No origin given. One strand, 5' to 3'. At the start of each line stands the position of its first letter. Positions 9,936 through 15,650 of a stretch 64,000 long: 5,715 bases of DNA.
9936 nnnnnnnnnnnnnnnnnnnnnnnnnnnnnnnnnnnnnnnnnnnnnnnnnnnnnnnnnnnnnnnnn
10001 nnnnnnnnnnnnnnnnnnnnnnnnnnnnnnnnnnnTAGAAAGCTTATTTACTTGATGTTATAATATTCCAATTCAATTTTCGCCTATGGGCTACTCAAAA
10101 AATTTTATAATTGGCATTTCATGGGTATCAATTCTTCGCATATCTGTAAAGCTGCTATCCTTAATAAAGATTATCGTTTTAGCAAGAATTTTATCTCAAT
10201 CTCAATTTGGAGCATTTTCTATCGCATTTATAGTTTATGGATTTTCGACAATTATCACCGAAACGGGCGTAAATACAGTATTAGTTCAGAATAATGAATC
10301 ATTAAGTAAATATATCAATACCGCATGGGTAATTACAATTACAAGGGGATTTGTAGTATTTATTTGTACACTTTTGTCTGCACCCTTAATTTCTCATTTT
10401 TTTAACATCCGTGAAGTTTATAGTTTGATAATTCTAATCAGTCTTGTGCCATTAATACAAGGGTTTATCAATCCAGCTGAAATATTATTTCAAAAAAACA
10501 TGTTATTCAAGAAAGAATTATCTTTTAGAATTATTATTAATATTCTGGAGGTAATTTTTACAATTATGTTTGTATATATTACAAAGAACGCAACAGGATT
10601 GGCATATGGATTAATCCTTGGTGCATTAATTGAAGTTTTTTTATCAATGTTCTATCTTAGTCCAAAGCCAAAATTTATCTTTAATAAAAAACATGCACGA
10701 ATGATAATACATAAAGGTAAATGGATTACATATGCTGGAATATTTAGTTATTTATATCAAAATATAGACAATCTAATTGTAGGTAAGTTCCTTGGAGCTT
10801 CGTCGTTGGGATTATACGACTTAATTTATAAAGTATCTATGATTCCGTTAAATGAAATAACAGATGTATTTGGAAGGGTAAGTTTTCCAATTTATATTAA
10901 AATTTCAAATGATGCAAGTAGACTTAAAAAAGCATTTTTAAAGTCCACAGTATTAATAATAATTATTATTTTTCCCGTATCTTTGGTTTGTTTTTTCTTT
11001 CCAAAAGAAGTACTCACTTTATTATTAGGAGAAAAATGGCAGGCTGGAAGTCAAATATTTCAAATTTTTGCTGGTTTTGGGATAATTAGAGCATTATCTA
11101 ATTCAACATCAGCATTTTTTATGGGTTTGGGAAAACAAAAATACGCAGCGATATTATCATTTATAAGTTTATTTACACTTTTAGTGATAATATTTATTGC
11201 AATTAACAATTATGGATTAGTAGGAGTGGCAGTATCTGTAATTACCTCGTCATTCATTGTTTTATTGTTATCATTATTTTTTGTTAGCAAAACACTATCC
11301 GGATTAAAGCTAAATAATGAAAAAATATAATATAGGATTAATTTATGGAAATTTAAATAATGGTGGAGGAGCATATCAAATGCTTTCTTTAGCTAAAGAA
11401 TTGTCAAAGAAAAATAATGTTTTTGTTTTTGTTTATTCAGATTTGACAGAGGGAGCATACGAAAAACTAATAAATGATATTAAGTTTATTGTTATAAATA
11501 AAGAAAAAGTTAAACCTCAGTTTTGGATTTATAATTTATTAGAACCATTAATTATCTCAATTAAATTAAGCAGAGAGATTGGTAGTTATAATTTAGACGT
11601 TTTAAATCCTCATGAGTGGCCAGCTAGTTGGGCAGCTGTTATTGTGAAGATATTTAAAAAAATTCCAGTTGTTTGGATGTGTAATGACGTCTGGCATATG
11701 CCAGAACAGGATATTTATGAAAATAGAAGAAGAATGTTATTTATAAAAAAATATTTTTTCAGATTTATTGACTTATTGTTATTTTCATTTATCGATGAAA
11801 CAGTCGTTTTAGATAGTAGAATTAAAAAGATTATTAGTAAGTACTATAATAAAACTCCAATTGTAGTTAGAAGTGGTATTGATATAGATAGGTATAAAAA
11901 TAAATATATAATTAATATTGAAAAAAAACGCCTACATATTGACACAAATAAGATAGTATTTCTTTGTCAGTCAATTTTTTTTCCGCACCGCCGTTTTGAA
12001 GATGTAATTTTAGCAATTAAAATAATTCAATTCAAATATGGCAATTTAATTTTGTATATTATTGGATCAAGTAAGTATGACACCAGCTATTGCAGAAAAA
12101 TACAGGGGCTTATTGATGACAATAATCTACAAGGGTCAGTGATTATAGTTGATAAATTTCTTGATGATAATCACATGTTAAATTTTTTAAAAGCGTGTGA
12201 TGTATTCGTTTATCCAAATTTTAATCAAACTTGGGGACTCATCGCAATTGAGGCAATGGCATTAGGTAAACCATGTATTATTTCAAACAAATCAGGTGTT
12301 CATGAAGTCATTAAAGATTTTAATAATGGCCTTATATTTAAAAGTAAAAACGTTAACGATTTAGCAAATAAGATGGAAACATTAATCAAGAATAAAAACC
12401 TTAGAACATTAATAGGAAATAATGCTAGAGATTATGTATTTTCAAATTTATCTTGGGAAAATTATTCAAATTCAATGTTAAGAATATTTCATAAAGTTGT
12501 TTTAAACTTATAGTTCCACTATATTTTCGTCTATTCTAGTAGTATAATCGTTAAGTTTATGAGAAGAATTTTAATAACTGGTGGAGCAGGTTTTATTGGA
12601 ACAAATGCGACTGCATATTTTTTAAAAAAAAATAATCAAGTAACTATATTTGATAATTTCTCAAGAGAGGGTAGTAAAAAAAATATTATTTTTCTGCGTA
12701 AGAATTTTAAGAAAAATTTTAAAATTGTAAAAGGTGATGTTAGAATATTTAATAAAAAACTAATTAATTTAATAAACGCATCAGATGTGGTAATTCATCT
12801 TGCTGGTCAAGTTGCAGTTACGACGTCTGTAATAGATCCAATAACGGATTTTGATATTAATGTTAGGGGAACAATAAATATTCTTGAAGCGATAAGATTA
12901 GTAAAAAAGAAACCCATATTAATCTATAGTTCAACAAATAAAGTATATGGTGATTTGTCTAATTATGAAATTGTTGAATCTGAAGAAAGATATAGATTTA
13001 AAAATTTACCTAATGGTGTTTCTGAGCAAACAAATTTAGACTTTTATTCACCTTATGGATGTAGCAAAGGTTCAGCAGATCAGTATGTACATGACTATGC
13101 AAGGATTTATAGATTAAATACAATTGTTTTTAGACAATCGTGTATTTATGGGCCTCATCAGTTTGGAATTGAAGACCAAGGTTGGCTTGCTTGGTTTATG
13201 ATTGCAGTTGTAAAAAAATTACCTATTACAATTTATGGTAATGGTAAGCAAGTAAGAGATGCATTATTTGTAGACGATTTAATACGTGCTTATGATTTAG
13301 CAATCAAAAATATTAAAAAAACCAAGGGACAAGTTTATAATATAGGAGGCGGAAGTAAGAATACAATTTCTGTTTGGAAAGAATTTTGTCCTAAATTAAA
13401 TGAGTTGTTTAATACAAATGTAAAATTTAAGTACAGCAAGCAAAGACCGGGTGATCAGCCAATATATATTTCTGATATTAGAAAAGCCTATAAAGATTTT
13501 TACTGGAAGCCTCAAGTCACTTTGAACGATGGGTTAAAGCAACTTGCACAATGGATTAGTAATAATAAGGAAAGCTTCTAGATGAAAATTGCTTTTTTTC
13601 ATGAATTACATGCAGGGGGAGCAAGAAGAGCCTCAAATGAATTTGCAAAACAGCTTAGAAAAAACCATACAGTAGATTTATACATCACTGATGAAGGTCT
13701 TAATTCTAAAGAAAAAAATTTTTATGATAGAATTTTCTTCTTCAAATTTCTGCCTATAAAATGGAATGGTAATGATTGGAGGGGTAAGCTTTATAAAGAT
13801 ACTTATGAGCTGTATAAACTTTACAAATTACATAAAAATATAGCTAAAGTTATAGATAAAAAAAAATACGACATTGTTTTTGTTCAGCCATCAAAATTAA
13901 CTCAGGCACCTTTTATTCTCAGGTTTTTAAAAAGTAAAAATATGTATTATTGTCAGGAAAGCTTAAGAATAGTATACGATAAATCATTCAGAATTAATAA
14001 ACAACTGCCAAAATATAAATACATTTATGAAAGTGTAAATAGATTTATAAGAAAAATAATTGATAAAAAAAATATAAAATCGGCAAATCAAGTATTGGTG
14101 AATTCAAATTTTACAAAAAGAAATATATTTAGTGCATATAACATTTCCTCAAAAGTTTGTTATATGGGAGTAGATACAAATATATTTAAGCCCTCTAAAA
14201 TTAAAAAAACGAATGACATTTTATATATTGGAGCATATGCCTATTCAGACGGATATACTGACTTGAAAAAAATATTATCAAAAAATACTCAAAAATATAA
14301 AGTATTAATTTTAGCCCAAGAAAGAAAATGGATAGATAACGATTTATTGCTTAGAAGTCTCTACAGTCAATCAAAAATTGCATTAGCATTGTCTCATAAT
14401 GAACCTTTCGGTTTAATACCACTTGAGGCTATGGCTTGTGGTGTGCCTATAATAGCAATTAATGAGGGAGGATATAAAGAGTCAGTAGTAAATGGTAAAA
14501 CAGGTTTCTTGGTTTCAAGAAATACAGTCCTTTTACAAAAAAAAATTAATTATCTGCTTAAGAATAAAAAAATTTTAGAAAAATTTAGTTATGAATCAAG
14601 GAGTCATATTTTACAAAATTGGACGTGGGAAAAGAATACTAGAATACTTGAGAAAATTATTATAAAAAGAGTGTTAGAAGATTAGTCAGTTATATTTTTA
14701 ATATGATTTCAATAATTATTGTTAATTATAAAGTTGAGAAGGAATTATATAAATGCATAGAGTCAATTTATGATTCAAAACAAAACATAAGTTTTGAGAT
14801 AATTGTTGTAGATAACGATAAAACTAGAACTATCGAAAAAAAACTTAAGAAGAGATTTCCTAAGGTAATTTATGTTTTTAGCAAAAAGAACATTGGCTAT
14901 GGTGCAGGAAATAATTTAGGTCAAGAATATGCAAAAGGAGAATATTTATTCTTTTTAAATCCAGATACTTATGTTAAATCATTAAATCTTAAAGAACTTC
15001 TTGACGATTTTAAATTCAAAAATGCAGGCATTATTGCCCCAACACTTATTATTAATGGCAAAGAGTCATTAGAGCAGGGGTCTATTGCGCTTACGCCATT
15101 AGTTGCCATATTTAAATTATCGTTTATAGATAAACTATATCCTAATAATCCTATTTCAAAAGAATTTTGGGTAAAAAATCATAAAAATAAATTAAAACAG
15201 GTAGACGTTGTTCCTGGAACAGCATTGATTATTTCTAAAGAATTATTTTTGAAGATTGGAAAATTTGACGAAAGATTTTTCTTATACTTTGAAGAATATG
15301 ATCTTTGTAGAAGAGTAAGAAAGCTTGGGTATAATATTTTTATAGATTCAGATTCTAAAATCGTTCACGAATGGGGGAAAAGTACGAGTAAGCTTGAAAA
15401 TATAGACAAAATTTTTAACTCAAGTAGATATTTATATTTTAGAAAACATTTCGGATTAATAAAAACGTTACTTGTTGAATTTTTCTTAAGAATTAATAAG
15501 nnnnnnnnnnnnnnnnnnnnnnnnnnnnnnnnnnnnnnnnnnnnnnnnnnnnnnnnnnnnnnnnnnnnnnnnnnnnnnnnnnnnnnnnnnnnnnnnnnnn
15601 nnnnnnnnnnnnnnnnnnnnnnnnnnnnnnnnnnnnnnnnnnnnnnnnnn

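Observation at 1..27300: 27-kb glycosylation island with an unusual density of GT-C-type membrane glycosyltransferases and polyprenyl-P-sugar synthases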

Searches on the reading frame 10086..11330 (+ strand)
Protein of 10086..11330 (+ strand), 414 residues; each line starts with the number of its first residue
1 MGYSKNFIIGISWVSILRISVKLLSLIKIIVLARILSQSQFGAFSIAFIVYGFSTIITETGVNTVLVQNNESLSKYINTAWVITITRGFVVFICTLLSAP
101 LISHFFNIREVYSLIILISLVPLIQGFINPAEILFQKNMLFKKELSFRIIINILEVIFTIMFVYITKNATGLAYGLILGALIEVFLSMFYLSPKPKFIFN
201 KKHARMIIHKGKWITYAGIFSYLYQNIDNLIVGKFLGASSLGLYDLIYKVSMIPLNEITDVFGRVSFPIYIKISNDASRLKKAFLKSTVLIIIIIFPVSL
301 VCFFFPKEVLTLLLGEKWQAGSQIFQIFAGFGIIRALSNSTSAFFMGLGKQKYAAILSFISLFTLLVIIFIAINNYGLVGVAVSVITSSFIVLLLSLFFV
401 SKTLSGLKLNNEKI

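Call 3: search_protein_families(library=pfam, proteins=[window:10086-11330:+], max_evalue=0.01)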
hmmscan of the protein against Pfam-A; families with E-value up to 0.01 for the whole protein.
window:10086-11330:+ (414 aa): 3 families
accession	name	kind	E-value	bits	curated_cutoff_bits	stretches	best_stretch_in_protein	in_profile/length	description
PF13440.11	Polysacc_synt_3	-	1.7e-65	221.6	23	1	31-320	1-290/293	Polysaccharide biosynthesis protein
PF01943.22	Polysacc_synt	-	1.6e-29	103.6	28.2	1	10-272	4-272/274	Polysaccharide biosynthesis protein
PF01554.23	MatE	-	7.6e-06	26.1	24.9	1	275-368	63-156/161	MatE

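Call 67: search_protein_families(library=ncbifam, proteins=[window:10086-11330:+], max_evalue=0.00001)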
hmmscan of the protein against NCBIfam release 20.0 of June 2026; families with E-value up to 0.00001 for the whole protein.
window:10086-11330:+ (414 aa): 4 families
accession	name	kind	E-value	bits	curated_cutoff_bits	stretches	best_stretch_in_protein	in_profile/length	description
NF007773.0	PRK10459.1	equivalog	1.4e-59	202.4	273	1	4-410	4-412/492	MOP flippase family protein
NF047674.1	TeichurnBiosyTuaB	equivalog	2.7e-47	161.9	580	1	5-402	6-405/469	teichuronic acid biosynthesis protein TuaB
NF058658.1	Oglyco_Wzx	exception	1.2e-27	97.1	720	1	10-404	13-406/478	O-glycosylation flippase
TIGR02900.1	spore_V_B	equivalog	2.6e-08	33.1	372.3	1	291-409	322-441/488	stage V sporulation protein B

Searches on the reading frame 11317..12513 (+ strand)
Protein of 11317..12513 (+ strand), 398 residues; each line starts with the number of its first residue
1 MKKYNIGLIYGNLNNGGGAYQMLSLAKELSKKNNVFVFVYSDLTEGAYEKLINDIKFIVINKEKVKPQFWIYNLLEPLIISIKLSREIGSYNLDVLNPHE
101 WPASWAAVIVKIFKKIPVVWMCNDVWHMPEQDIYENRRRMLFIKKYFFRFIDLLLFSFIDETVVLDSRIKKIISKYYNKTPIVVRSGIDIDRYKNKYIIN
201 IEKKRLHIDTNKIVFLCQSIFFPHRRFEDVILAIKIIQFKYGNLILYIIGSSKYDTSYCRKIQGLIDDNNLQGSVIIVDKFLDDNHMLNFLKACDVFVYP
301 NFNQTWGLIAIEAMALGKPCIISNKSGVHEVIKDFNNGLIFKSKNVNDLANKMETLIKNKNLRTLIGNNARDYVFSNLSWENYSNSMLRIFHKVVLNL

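Call 3: search_protein_families(library=pfam, proteins=[window:11317-12513:+], max_evalue=0.01)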
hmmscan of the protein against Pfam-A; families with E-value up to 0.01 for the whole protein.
window:11317-12513:+ (398 aa): 5 families
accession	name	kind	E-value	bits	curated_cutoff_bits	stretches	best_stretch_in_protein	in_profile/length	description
PF00534.26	Glycos_transf_1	-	6.1e-31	107.7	26.4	1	202-372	5-171/172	Glycosyl transferases group 1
PF13692.12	Glyco_trans_1_4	-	3.4e-20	73.2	27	1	223-359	13-142/142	Glycosyl transferases group 1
PF13439.12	Glyco_transf_4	-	3.4e-11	43.9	28.5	1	16-192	2-170/170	Glycosyltransferase Family 4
PF20706.3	GT4-conflict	-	1.1e-06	28.4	26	1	276-335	263-323/385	Family 4 Glycosyltransferase in conflict systems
PF13524.12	Glyco_trans_1_2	-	0.0017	18.7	25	1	280-385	33-140/144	Glycosyl transferase-like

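Call 67: search_protein_families(library=ncbifam, proteins=[window:11317-12513:+], max_evalue=0.00001)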
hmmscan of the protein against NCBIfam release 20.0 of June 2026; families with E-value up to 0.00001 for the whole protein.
window:11317-12513:+ (398 aa): 29 families (the best 25 are shown)
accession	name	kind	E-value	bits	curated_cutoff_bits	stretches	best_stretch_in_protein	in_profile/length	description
NF038295.1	EPS_HpsP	equivalog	3.2e-24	85.7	550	1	179-394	175-387/388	hormogonium polysaccharide biosynthesis glycosyltransferase HpsP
NF041876.1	EPS_EpsE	equivalog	5.4e-22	78.6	400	1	165-379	172-381/389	exopolysaccharide biosynthesis GT4 family glycosyltransferase EpsE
TIGR02149.1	glgA_Coryne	subfamily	4.4e-20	72.2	302.4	1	23-395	23-391/391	glycogen synthase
TIGR03999.1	thiol_BshA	equivalog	7.1e-20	71.2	273.7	1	179-394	167-373/375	N-acetyl-alpha-D-glucosaminyl L-malate synthase BshA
NF012028.0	PRK15484.1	subfamily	2.3e-18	66.5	618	1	178-387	159-371/380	lipopolysaccharide N-acetylglucosaminyltransferase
TIGR03449.1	mycothiol_MshA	equivalog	5.9e-18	65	462.5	1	169-395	176-404/406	D-inositol-3-phosphate glycosyltransferase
TIGR04063.1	stp3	hypoth_equivalog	6.6e-17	61.5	442.05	1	91-394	91-395/397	TIGR04063 family PEP-CTERM/XrtA system glycosyltransferase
NF053787.1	GlcN_PG_synth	equivalog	7.9e-16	57.8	480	1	269-395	237-360/361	N-acetylglucosaminyl phosphatidylglycerol synthase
TIGR04047.1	MSMEG_0565_glyc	hypoth_equivalog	1.2e-15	57.5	259.85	1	161-392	141-372/373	MSMEG_0565 family glycosyltransferase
TIGR03088.1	stp2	hypoth_equivalog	1.1e-14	54.4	409.05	1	183-394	164-373/374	TIGR03088 family PEP-CTERM/XrtA system glycosyltransferase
NF038255.1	exopoly_VpsD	equivalog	1.3e-12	47.3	300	1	137-392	134-377/381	VpsD family glycosyltransferase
TIGR04157.1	glyco_rSAM_CFB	subfamily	1.4e-12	47.3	400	1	155-388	166-403/406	TIGR04157 family glycosyltransferase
NF038229.1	Glyco4_Geo_Pelo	equivalog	4.2e-12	45.7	400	1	208-395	157-337/338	GPMC system family 4 glycosyltransferase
NF046085.1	XrtY_assoc_Gly1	equivalog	1.7e-11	43.7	400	1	107-395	115-385/387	XrtY-associated glycosyltransferase XYAG1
NF053513.1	Gtran_IagA_BgsA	equivalog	2.4e-11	43.2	460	1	169-361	116-301/333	LTA glycolipid anchor biosynthesis glycosyltransferase, IagA/BgsA family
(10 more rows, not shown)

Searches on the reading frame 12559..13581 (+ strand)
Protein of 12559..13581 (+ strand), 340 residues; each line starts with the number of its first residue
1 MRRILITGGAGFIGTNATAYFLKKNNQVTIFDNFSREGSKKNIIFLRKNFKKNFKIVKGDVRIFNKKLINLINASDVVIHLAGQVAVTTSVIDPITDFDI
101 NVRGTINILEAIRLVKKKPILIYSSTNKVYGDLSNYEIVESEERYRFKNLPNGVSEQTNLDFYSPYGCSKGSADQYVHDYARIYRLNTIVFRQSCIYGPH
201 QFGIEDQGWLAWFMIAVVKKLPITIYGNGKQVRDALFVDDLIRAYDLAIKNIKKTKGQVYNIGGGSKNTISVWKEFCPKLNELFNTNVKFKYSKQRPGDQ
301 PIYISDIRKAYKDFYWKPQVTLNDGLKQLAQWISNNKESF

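Call 4: search_protein_families(library=pfam, proteins=[window:12559-13581:+], max_evalue=0.01)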
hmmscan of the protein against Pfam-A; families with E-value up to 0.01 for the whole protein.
window:12559-13581:+ (340 aa): 9 families
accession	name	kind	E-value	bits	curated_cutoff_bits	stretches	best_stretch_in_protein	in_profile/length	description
PF16363.11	GDP_Man_Dehyd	-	5.6e-49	167.8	27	1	5-328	1-331/332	GDP-mannose 4,6 dehydratase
PF01370.27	Epimerase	-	1.5e-45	155.9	20.9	1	4-263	1-240/240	NAD dependent epimerase/dehydratase family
PF01073.25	3Beta_HSD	-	1.2e-21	77.4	22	1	5-256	1-236/280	3-beta hydroxysteroid dehydrogenase/isomerase family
PF07993.18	NAD_binding_4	-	6.6e-16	58.7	20.1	1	6-244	1-257/258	Male sterility protein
PF02719.21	Polysacc_synt_2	-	1.6e-06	28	20.2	1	4-128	1-130/293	Polysaccharide biosynthesis protein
PF04321.23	RmlD_sub_bind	-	9.4e-06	25.3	27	1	3-200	2-155/287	RmlD substrate binding domain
PF03435.24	Sacchrp_dh_NADP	-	0.0017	19.1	25.1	1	5-86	2-80/129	Saccharopine dehydrogenase NADP binding domain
PF20636.2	SMN_G2-BD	-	0.0055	16.6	22.2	0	240-254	12-26/29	Survival Motor Neuron, Gemin2-binding domain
PF00106.31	adh_short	-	0.0067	16.4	26.6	0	4-84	3-87/195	short chain dehydrogenase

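Call 67: search_protein_families(library=ncbifam, proteins=[window:12559-13581:+], max_evalue=0.00001)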
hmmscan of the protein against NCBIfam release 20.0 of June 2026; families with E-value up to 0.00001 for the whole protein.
window:12559-13581:+ (340 aa): 24 families
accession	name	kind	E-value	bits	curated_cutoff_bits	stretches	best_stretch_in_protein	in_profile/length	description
TIGR01181.1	dTDP_gluc_dehyt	equivalog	5.4e-56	190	365.1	1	3-338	1-316/321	dTDP-glucose 4,6-dehydratase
TIGR01179.1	galE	equivalog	2.8e-43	148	262.3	1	3-338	1-330/332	UDP-glucose 4-epimerase GalE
NF007490.0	PRK10084.1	subfamily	6.5e-42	143.8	649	1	3-338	2-339/361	dTDP-glucose 4,6-dehydratase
NF007582.0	PRK10217.1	equivalog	1.6e-35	122.9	698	1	1-337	1-335/355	dTDP-glucose 4,6-dehydratase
NF007956.0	PRK10675.1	subfamily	6.4e-32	111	394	1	3-338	2-334/338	UDP-glucose 4-epimerase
TIGR04180.1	EDH_00030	hypoth_equivalog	3.4e-30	105.1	475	1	4-297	1-271/297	NAD-dependent 4,6-dehydratase LegB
NF011728.1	PRK15181.1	equivalog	2.7e-24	85.8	760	1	2-335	16-339/348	Vi polysaccharide biosynthesis UDP-N-acetylglucosaminuronic acid C-4 epimerase TviC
TIGR02622.1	CDP_4_6_dhtase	equivalog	2.9e-20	72.7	278.45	1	2-184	5-172/352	CDP-glucose 4,6-dehydratase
TIGR02197.1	heptose_epim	equivalog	8.6e-19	67.8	274.6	1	4-335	1-315/316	ADP-glyceromanno-heptose 6-epimerase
NF008872.0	PRK11908.1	equivalog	2e-18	66.6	294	1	1-328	1-330/349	bifunctional UDP-4-keto-pentose/UDP-xylose synthase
NF043036.1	ErythonDh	equivalog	9.8e-15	54.6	325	1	3-192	2-175/321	D-erythronate dehydrogenase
NF041015.1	UDPsulfquin_syn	equivalog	4.3e-14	52.3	575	1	3-255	2-284/384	UDP-sulfoquinovose synthase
NF005998.1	PRK08125.1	equivalog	4.3e-13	48.5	777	1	2-285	316-586/649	bifunctional UDP-4-amino-4-deoxy-L-arabinose formyltransferase/UDP-glucuronic acid oxidase ArnA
NF042422.1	oxyalk_red_OleD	equivalog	1.8e-12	47.3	580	1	3-265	2-234/329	2-alkyl-3-oxoalkanoate reductase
NF042423.1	oxyalk_red_Shew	equivalog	1.3e-11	44.2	580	1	2-256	9-228/331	2-alkyl-3-oxoalkanoate reductase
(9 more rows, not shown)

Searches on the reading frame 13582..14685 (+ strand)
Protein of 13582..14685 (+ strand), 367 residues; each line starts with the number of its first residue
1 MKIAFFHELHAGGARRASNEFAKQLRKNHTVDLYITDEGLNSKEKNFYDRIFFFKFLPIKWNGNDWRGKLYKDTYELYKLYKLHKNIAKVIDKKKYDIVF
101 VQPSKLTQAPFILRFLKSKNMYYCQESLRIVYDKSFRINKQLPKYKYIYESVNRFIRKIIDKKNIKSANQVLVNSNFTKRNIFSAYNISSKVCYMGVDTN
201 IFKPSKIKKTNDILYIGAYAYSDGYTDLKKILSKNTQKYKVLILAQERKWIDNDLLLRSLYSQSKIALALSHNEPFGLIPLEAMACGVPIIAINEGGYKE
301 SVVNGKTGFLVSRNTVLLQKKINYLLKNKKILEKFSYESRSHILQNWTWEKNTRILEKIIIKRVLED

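Call 4: search_protein_families(library=pfam, proteins=[window:13582-14685:+], max_evalue=0.01)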
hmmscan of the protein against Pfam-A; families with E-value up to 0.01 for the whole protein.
window:13582-14685:+ (367 aa): 5 families
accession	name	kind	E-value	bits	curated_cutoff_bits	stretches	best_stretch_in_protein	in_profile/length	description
PF00534.26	Glycos_transf_1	-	6.2e-24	84.9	26.4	1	257-341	86-171/172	Glycosyl transferases group 1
PF13692.12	Glyco_trans_1_4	-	1.1e-14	55.4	27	1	253-328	68-142/142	Glycosyl transferases group 1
PF13524.12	Glyco_trans_1_2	-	8.6e-09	35.9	25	1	246-354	30-140/144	Glycosyl transferase-like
PF13439.12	Glyco_transf_4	-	1e-07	32.6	28.5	1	12-200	2-169/170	Glycosyltransferase Family 4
PF20706.3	GT4-conflict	-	6.9e-06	25.7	26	1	252-300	270-318/385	Family 4 Glycosyltransferase in conflict systems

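Call 67: search_protein_families(library=ncbifam, proteins=[window:13582-14685:+], max_evalue=0.00001)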
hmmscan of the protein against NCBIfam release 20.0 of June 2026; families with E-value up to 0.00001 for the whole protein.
window:13582-14685:+ (367 aa): 18 families
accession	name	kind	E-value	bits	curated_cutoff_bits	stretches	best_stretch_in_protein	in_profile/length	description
TIGR02149.1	glgA_Coryne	subfamily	2.1e-19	69.9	302.4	1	249-351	266-378/391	glycogen synthase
TIGR03999.1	thiol_BshA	equivalog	7e-18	64.7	273.7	1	251-357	260-367/375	N-acetyl-alpha-D-glucosaminyl L-malate synthase BshA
TIGR03449.1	mycothiol_MshA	equivalog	1.2e-16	60.7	462.5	1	258-358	298-398/406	D-inositol-3-phosphate glycosyltransferase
NF041876.1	EPS_EpsE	equivalog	5.1e-15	55.6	400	1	254-355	287-388/389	exopolysaccharide biosynthesis GT4 family glycosyltransferase EpsE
NF053787.1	GlcN_PG_synth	equivalog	1.8e-12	46.8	480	1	266-354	264-350/361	N-acetylglucosaminyl phosphatidylglycerol synthase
NF041139.1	TreT_Thcocales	equivalog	8.2e-12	44.6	775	1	212-351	262-400/412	trehalose synthase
TIGR02472.1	sucr_P_syn_N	equivalog_domain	5.6e-10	38.6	576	1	270-352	347-430/439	sucrose-phosphate synthase, putative, glycosyltransferase domain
TIGR03088.1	stp2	hypoth_equivalog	6.2e-10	38.7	409.05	1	271-355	280-365/374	TIGR03088 family PEP-CTERM/XrtA system glycosyltransferase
TIGR04047.1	MSMEG_0565_glyc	hypoth_equivalog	1.5e-09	37.5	259.85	1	255-354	268-365/373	MSMEG_0565 family glycosyltransferase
TIGR04063.1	stp3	hypoth_equivalog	1.9e-09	36.9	442.05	1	278-359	309-391/397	TIGR04063 family PEP-CTERM/XrtA system glycosyltransferase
NF012028.0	PRK15484.1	subfamily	4.4e-09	35.9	618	1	272-360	286-375/380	lipopolysaccharide N-acetylglucosaminyltransferase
NF038229.1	Glyco4_Geo_Pelo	equivalog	2.3e-08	33.5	400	1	259-360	233-333/338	GPMC system family 4 glycosyltransferase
NF047684.1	TeichurnBiosyTuaC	equivalog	1.1e-07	31.1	550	0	232-358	262-384/391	teichuronic acid biosynthesis protein TuaC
TIGR02470.1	sucr_synth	equivalog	2.4e-07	29.2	810.4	1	248-353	628-738/784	sucrose synthase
NF038255.1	exopoly_VpsD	equivalog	5.3e-07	28.8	300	1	215-301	239-320/381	VpsD family glycosyltransferase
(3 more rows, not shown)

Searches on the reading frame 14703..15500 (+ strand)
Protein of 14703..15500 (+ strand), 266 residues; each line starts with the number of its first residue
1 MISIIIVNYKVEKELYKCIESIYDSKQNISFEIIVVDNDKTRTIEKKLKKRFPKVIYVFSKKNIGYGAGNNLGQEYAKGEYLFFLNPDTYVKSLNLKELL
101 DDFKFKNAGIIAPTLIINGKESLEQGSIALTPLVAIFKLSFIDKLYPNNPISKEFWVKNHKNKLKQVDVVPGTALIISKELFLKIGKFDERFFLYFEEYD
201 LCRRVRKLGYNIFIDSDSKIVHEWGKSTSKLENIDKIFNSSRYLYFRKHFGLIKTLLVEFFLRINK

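Call 62: search_solved_structures(query=window:14703-15500:+, max_evalue=0.001)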
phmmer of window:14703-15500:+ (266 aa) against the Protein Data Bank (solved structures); distinct sequences matched with E-value up to 0.001: 11.
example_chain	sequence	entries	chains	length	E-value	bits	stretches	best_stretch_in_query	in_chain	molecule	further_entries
5hea_A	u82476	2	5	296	2.3e-08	36.8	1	1-99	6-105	Putative glycosyltransferase (GalT1)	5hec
2z87_A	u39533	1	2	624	3.8e-08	36.2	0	1-104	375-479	Chondroitin synthase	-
2z86_A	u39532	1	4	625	3.8e-08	36.1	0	1-104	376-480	Chondroitin synthase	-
3bcv_A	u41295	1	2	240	8.5e-08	35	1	2-93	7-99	Putative glycosyltransferase protein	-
6p61_A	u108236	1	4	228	2.7e-05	26.8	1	2-101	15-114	Glycosyltransferase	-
6h1j_A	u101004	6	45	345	6.5e-05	25.6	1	2-134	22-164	Probable ss-1,3-N-acetylglucosaminyltransferase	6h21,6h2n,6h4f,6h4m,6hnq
5tze_C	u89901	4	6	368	7e-05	25.4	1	2-100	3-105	Glycosyl transferase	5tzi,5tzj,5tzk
5tz8_A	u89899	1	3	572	0.00015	24.4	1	2-100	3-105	Glycosyl transferase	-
9omm_A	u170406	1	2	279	0.0002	24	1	2-120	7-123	Glycosyltransferase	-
9omj_A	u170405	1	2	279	0.0002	23.9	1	2-121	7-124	Glycosyltransferase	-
9omh_A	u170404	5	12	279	0.0002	23.9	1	2-121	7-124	Glycosyltransferase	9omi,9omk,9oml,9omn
